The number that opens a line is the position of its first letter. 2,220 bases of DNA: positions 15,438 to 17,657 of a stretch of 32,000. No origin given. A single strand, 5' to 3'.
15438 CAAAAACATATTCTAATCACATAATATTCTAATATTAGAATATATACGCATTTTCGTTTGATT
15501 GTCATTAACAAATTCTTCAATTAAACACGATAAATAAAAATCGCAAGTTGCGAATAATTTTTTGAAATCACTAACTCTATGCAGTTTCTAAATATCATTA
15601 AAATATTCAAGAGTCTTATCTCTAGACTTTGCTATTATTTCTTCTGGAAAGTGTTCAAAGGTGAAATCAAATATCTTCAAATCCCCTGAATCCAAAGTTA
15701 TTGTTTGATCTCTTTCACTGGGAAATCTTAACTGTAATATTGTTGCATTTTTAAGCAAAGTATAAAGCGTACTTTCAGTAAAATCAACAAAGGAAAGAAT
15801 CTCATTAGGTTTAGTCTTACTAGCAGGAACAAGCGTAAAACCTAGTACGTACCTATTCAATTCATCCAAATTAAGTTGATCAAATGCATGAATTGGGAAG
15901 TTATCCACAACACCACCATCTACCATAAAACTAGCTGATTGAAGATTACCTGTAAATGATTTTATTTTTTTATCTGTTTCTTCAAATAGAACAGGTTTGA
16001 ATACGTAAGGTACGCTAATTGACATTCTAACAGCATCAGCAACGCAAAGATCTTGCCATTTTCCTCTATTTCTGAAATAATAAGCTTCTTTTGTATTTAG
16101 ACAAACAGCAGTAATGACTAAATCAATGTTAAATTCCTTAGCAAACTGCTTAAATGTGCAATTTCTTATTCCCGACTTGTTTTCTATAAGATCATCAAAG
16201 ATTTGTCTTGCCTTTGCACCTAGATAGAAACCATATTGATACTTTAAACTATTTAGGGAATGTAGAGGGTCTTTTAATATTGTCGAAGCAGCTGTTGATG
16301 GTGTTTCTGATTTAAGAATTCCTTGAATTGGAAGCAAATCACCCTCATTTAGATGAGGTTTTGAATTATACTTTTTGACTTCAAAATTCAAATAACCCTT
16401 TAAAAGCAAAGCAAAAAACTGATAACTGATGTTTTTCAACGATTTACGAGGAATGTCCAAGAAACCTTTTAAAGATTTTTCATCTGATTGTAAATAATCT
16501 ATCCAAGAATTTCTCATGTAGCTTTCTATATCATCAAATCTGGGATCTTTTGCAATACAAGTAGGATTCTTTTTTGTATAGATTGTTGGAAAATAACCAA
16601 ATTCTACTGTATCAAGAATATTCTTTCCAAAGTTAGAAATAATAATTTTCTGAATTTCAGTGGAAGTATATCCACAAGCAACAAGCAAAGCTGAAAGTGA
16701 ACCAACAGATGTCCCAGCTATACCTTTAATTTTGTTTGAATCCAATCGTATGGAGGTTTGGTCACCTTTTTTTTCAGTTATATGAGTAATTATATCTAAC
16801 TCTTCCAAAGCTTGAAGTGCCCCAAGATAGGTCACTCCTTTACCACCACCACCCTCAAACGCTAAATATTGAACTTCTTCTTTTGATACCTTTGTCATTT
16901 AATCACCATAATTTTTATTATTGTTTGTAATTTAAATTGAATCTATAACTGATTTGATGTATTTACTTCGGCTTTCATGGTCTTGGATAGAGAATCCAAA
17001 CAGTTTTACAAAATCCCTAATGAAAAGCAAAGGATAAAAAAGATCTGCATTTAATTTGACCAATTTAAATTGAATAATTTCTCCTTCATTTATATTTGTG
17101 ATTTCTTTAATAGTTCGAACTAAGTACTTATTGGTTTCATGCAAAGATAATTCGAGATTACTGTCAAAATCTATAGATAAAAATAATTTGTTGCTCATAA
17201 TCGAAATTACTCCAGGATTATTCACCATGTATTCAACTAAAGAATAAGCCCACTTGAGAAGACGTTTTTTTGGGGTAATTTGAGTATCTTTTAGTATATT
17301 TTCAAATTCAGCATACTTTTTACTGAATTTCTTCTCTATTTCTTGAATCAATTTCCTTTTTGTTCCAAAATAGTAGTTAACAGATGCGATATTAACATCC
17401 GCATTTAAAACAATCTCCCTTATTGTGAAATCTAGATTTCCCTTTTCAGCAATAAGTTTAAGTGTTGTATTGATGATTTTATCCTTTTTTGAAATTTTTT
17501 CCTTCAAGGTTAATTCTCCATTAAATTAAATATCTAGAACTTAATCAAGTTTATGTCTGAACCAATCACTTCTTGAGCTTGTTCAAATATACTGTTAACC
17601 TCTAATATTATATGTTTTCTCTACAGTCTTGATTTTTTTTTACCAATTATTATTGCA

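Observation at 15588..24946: Candidate ester/membrane-lipid remodelling locus in an archaeon: patatin + TetR | radical SAM/SPASM + Aur1-like PAP2 + PadR sensor + MMPL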

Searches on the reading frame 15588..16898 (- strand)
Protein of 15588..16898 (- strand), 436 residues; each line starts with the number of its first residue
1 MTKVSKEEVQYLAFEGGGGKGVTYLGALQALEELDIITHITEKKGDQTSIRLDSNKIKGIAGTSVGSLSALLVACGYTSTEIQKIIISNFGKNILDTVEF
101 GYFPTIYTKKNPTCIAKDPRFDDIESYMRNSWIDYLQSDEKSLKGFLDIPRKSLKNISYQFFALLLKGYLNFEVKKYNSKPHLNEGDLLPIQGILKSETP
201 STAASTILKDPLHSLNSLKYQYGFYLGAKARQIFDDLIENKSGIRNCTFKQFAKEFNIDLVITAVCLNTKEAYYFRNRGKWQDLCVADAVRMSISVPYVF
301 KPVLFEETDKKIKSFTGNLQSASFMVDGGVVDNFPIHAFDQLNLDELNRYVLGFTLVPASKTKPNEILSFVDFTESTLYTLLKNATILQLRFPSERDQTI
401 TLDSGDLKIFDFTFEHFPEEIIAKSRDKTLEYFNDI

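Call 3: search_protein_families(library=pfam, proteins=[window:15588-16898:-], max_evalue=0.01)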
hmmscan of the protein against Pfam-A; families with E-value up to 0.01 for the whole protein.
window:15588-16898:- (436 aa): 1 family
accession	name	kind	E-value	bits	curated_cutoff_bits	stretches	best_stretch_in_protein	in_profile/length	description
PF01734.28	Patatin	-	1.7e-22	81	27.7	1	12-339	1-190/191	Patatin-like phospholipase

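Call 5: search_protein_families(library=ncbifam, proteins=[window:15588-16898:-], max_evalue=0.001)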
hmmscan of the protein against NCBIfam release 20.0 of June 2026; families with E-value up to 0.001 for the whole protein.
window:15588-16898:- (436 aa): 2 families
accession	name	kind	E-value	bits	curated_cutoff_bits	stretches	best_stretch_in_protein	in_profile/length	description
NF043045.1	T4SS_VpdC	equivalog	1.4e-08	33.3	1000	1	259-340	442-507/880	Dot/Icm T4SS effector VpdC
NF041079.1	CBASS_lipase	equivalog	4.9e-05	22.7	200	1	10-98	2-75/317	CBASS cGAMP-activated phospholipase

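Call 110: search_solved_structures(query=window:15588-16898:-, max_evalue=0.01)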
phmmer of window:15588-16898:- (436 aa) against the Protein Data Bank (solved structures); distinct sequences matched with E-value up to 0.01: 2.
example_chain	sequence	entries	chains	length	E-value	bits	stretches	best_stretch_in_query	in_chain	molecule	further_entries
4kyi_A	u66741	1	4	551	0.0028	19.9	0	4-47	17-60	VipD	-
4akf_A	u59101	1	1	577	0.0031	19.8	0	4-47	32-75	VIPD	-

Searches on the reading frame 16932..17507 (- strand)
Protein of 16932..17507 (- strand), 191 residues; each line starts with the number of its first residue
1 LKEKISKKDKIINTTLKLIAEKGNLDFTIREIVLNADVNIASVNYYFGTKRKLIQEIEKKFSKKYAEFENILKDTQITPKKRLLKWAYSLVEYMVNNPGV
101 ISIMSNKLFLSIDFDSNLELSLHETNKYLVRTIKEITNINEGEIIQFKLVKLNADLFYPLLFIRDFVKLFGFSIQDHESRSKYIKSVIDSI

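Call 3: search_protein_families(library=pfam, proteins=[window:16932-17507:-], max_evalue=0.01)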
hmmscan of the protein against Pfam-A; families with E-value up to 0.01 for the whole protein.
window:16932-17507:- (191 aa): 1 family
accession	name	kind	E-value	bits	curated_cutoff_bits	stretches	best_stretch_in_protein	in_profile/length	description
PF00440.29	TetR_N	-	6.2e-09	35.9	24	1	11-57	1-47/47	Bacterial regulatory proteins, tetR family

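Call 5: search_protein_families(library=ncbifam, proteins=[window:16932-17507:-], max_evalue=0.001)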
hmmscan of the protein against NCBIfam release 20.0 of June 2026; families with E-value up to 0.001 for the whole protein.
window:16932-17507:- (191 aa): 9 families
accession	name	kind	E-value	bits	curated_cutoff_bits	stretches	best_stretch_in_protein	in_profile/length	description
NF037937.1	septum_RefZ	equivalog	3.1e-14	53.3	180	1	8-188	1-187/195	forespore capture DNA-binding protein RefZ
NF053516.1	TranRepPrsAVib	equivalog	9.2e-14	51.7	300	1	1-65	1-65/208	TetR family transcriptional repressor PsrA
TIGR03384.1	betaine_BetI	equivalog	5.9e-10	39.2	201.3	1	6-83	8-85/189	choline-binding transcriptional repressor BetI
NF001978.0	PRK00767.1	equivalog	6.5e-09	35.9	118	1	7-83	10-87/197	transcriptional regulator BetI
NF051457.1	acryl_TF_AcuR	equivalog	5.9e-06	25.7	247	1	4-89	15-101/204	acrylate utilization transcriptional regulator AcuR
NF058643.1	TranRegCurRPseudo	equivalog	6.4e-06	26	300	1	7-97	8-99/193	TetR family transcriptional repressor CurR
NF008587.1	PRK11552.1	equivalog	7.7e-06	25.7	365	1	8-54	9-54/213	transcriptional regulator CecR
NF040929.1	quorum_TF_HapR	equivalog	1e-05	25.3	350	1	7-186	16-191/200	LuxR/HapR/OpaR family quorum-sensing transcriptional regulator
NF033703.1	transcr_KstR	equivalog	0.00071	19.2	280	1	7-119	8-119/185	cholesterol catabolism transcriptional regulator KstR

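Call 109: search_solved_structures(query=window:16932-17507:-, max_evalue=0.001)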
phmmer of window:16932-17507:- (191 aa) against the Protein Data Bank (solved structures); distinct sequences matched with E-value up to 0.001: 9.
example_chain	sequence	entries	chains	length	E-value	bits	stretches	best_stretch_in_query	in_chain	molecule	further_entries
6mj1_A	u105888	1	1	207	3e-10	43.7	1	4-118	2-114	Probable HTH-type transcriptional regulator YttP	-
2fbq_A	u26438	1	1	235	1.5e-07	34.9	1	9-81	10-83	probable transcriptional regulator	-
2wv1_A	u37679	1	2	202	1.4e-06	31.8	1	8-104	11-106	HEMOLYSIN II REGULATORY PROTEIN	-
2jk3_A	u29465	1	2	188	1.5e-06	31.7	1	9-104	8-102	HEMOLYSIN II REGULATORY PROTEIN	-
2fx0_A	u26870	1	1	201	1.5e-06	31.7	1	8-104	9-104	hemolysin II regulatory protein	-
2jj7_A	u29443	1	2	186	1.7e-06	31.5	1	8-103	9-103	HEMOLYSIN II REGULATORY PROTEIN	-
5fgl_A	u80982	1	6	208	0.00032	24.1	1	10-61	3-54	NicR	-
5fhp_A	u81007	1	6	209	0.00032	24.1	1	10-61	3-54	NicR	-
6el2_A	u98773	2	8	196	0.00063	23.2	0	8-66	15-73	Transcriptional regulator TetR family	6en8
